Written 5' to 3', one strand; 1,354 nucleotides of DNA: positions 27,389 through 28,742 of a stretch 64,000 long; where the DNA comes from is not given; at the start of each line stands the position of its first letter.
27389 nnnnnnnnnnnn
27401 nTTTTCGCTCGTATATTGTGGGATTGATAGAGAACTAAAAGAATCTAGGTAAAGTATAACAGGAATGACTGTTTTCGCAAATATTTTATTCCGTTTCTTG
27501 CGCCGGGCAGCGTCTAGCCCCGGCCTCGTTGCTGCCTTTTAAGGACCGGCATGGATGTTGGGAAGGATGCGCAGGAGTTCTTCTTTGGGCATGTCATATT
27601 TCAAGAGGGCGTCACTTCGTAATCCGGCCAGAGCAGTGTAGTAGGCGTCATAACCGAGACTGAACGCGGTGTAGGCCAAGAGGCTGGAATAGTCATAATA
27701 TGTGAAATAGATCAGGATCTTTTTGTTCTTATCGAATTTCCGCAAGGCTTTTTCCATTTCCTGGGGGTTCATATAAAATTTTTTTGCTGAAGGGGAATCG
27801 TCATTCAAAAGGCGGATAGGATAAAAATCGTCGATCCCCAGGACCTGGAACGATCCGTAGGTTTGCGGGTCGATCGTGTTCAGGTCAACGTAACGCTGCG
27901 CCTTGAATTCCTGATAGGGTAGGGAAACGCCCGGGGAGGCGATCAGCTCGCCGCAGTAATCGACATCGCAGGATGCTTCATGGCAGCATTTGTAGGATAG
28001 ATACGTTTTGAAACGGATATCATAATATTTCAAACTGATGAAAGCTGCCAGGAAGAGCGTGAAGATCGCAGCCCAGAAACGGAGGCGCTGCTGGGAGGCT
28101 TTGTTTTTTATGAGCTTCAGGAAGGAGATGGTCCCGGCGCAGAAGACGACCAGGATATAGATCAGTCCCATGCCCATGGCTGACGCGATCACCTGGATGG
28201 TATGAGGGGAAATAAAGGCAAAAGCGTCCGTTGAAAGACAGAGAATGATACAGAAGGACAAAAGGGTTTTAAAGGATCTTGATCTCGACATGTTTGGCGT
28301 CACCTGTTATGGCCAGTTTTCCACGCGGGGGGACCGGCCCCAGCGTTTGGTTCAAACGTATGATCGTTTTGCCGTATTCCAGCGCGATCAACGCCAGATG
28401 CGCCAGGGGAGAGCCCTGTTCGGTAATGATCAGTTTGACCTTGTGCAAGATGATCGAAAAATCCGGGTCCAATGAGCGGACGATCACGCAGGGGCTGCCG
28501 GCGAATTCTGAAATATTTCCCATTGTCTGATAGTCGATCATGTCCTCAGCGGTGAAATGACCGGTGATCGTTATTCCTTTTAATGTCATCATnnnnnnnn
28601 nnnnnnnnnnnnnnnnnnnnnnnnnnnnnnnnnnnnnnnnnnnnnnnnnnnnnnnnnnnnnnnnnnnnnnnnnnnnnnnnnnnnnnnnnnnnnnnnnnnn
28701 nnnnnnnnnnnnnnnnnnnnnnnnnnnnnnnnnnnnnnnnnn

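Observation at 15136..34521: The island as a whole: seven radical SAM enzymes, two GT-C membrane proteins, a swivel-domain protein and secreted Cys-rich proteins in ~19 kb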

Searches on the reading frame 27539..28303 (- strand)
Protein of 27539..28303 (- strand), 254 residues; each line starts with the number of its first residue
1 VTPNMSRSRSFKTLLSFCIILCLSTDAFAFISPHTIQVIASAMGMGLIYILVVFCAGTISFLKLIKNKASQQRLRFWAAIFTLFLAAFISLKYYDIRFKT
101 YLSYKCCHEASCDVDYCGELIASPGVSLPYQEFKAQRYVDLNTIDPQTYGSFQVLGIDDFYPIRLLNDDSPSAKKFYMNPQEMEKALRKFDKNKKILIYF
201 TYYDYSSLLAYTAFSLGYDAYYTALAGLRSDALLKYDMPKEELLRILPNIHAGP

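Call 4: search_protein_families(library=pfam, proteins=[window:27539-28303:-], max_evalue=0.01)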
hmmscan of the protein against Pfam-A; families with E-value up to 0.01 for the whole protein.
window:27539-28303:- (254 aa): 0 families

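Call 6: search_protein_families(library=ncbifam, proteins=[window:27539-28303:-], max_evalue=0.01)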
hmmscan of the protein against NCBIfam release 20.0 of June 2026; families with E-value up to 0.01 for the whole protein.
window:27539-28303:- (254 aa): 1 family
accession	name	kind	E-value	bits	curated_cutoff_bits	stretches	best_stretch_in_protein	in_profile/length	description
NF004745.0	PRK06076.1-6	equivalog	0.00089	18.6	450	1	35-89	151-207/341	NADH-quinone oxidoreductase subunit NuoH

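Call 24: search_protein_families(library=pfam, proteins=[window:27539-28303:-], max_evalue=5)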
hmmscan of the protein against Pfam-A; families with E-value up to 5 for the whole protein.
window:27539-28303:- (254 aa): 5 families
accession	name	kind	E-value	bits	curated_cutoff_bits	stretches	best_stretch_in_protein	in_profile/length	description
PF19600.4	DUF6105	-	0.064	13.9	27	1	74-114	5-44/110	Family of unknown function (DUF6105)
PF10066.14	DUF2304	-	0.065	13.9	25.5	1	4-74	19-89/106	Uncharacterized conserved protein (DUF2304)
PF09716.15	ETRAMP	-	0.14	12.6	29.1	1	172-221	29-78/81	Malarial early transcribed membrane protein (ETRAMP)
PF03203.19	MerC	-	0.27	12.3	27.6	1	15-90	8-84/108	MerC mercury resistance protein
PF14342.11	DUF4396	-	0.48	11.2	27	1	20-95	10-88/141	Domain of unknown function (DUF4396)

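Call 76: search_solved_structures(query=window:27539-28303:-, max_evalue=10)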
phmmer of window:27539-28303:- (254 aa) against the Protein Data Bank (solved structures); distinct sequences matched with E-value up to 10: 1.
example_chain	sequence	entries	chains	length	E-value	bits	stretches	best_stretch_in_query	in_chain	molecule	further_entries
8w14_A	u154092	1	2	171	0.46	13.2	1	174-232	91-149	Rhodanese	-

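Call 101: search_protein_families(library=ncbifam, proteins=[window:27539-28303:-], max_evalue=1)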
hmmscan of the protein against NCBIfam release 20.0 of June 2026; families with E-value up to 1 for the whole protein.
window:27539-28303:- (254 aa): 4 families
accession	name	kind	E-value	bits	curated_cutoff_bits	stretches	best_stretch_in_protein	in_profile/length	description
NF004745.0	PRK06076.1-6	equivalog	0.00089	18.6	450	1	35-89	151-207/341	NADH-quinone oxidoreductase subunit NuoH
NF045975.1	VirB4_plasma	equivalog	0.061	11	590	1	8-97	17-98/894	Mbov_0397 family ICE element conjugal transfer ATPase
NF004743.0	PRK06076.1-4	equivalog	0.26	10.1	494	1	35-90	161-213/433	NADH-quinone oxidoreductase subunit NuoH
NF038305.1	HpsJ_fam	subfamily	0.47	10.3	60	1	45-88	49-90/234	HpsJ family protein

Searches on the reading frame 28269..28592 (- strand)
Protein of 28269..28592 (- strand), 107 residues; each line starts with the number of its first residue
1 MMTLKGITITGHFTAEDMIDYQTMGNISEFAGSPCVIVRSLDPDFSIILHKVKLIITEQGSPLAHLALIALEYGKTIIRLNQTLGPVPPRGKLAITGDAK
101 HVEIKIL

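Call 24: search_protein_families(library=pfam, proteins=[window:28269-28592:-], max_evalue=5)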
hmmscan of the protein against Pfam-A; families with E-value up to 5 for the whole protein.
window:28269-28592:- (107 aa): 1 family
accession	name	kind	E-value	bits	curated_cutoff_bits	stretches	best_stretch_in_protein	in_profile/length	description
PF00391.29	PEP-utilizers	-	9.3e-07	28.8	23.1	1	36-78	7-49/72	PEP-utilising enzyme, mobile domain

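Call 101: search_protein_families(library=ncbifam, proteins=[window:28269-28592:-], max_evalue=1)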
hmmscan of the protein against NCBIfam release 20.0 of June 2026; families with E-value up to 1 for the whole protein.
window:28269-28592:- (107 aa): 10 families
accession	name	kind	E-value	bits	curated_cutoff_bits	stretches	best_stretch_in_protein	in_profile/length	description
NF004882.0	PRK06241.2-3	equivalog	0.0014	16.8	850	1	35-75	748-788/827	phosphoenolpyruvate synthase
NF004881.0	PRK06241.2-2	equivalog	0.017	13.4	883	1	29-75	814-859/898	phosphoenolpyruvate synthase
NF005057.0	PRK06464.1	equivalog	0.02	12.9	598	1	22-74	376-428/798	phosphoenolpyruvate synthase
TIGR01418.1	PEP_synth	equivalog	0.021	13.1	739.75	1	23-74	373-424/784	pyruvate, water dikinase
NF041857.1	RIF_Ptrans_rph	equivalog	0.029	12.7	999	1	36-76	794-834/864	rifamycin-inactivating phosphotransferase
NF006153.0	PRK08296.1-5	subfamily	0.046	12.1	578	1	23-74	523-574/608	hypothetical protein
NF000283.1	RPH_KJ151292.1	equivalog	0.1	10.7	1700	1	35-77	793-835/865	rifamycin-inactivating phosphotransferase Rph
NF004877.0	PRK06241.1-2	subfamily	0.11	10.7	866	1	36-76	798-838/869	phosphoenolpyruvate synthase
NF006150.0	PRK08296.1-2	subfamily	0.12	10.6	650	1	27-76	526-575/633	hypothetical protein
NF004879.0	PRK06241.1-4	equivalog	0.16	10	976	1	39-76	801-838/868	phosphoenolpyruvate synthase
